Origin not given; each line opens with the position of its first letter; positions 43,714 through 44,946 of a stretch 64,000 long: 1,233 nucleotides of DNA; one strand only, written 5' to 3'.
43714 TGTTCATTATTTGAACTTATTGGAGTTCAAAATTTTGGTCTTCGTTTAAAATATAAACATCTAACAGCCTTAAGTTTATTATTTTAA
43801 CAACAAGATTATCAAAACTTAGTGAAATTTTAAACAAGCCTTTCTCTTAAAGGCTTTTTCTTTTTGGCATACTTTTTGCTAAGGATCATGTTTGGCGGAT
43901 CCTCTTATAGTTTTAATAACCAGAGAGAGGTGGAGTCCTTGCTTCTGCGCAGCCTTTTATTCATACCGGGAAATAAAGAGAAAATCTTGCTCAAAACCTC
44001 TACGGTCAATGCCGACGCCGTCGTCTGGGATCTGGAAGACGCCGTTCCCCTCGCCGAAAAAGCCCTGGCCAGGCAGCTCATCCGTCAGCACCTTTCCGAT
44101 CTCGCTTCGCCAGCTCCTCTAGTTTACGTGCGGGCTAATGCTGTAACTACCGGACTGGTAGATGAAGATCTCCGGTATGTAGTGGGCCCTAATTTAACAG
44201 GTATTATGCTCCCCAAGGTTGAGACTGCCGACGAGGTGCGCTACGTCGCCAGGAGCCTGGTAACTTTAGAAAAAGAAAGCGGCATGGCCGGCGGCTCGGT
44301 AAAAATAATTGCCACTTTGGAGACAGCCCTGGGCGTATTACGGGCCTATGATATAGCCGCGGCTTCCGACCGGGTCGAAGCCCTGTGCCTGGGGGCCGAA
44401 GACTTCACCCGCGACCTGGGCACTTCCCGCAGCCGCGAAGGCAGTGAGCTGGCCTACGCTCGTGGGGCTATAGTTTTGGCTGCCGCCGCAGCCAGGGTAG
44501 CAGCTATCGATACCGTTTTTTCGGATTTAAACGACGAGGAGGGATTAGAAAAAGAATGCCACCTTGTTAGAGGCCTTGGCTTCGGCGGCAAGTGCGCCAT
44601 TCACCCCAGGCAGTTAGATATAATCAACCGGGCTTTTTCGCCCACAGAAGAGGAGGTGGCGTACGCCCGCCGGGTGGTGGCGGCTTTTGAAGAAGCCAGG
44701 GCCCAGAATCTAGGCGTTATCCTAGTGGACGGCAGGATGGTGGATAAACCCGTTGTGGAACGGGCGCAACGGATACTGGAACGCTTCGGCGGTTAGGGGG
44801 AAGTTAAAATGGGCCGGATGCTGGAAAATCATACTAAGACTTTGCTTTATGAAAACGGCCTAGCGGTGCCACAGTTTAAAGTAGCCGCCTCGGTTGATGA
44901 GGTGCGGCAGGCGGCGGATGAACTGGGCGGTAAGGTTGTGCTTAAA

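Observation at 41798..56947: Sigma-54-controlled 13-kb cluster encoding a closed dicarboxylate-to-acyl-CoA-cleavage route plus TRAP uptake and a PrpD-family enzyme: candidate uncharacterised pathway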

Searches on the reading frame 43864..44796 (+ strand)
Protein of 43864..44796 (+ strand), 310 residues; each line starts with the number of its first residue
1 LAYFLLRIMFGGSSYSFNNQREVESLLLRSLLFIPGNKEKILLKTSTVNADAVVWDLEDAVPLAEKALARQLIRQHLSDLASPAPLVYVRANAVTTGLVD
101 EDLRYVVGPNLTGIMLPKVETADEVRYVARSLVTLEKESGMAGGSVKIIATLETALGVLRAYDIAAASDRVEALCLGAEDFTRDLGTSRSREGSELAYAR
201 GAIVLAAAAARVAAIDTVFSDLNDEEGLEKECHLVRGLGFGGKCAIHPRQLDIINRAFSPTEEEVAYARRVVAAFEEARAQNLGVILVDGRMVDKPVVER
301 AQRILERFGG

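Call 3: search_protein_families(library=pfam, proteins=[window:43864-44796:+])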
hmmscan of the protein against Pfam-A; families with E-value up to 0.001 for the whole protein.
window:43864-44796:+ (310 aa): 3 families
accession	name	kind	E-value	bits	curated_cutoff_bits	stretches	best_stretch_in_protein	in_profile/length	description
PF03328.21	HpcH_HpaI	-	3.5e-57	193.7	25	1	29-248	1-221/221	HpcH/HpaI aldolase/citrate lyase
PF15617.12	C-C_Bond_Lyase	-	4.2e-17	62.7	28.4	1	28-307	7-314/320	C-C_Bond_Lyase of the TIM-Barrel fold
PF22484.2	DUF6986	-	0.0001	21.7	27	1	109-195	162-255/408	Domain of unknown function (DUF6986)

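Call 5: search_protein_families(library=ncbifam, proteins=[window:43864-44796:+], max_evalue=0.00001)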
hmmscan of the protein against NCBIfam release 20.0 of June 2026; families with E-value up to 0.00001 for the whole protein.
window:43864-44796:+ (310 aa): 4 families
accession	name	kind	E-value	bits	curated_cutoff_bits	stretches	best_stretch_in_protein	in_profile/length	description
TIGR01588.1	citE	equivalog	5.6e-86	288.2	443.4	1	28-306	3-281/288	citrate (pro-3S)-lyase subunit beta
NF038242.1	RipC_Ccl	equivalog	2.3e-55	188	375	1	28-307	1-267/268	itaconate degradation C-C-lyase RipC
NF041626.1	malyCoAlyase_Halo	equivalog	2.8e-19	69.3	500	1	103-297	96-302/340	L-malyl-CoA/beta-methylmalyl-CoA lyase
NF041315.1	malate_syn_AceB_Halo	equivalog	6.4e-06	25.1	780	1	110-264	111-273/429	malate synthase AceB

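Call 16: search_solved_structures(query=window:43864-44796:+, max_evalue=1e-10)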
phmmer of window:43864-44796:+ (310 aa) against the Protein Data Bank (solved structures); distinct sequences matched with E-value up to 1e-10: 13.
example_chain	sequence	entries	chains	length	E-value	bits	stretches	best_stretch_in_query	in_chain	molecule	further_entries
1sgj_A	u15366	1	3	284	2.5e-46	161.7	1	26-306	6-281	citrate lyase, beta subunit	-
5vxc_A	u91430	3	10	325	1.9e-41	145.6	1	26-304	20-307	Citrate lyase subunit beta-like protein, mitochondrial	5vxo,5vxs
3qll_A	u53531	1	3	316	4.7e-35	124.7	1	22-309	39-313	Citrate lyase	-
5ugr_A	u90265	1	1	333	2.4e-34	122.3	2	195-307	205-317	Malyl-CoA lyase/beta-methylmalyl-CoA lyase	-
9nzb_A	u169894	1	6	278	5.5e-33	117.9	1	26-309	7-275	Acyl-CoA lyase beta chain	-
8khl_A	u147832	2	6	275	7.2e-33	117.5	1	27-309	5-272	Probable acyl-CoA lyase beta chain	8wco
4l9y_A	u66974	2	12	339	8e-33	117.3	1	23-305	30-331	Malyl-CoA lyase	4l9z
6aq4_A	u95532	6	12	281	2e-31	112.7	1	32-309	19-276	Citrate lyase subunit beta-like protein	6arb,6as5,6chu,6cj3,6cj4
1z6k_A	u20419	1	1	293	2.5e-31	112.5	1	32-309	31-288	Citrate Lyase beta subunit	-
1u5v_A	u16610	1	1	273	1.2e-29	107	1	32-309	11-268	citE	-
1u5h_A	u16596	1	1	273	2e-29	106.2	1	32-309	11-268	citE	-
4l7z_A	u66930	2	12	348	1.1e-22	84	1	29-194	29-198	HpcH/HpaI aldolase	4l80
6kin_A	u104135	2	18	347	9.5e-22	81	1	29-194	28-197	HpcH/HpaI aldolase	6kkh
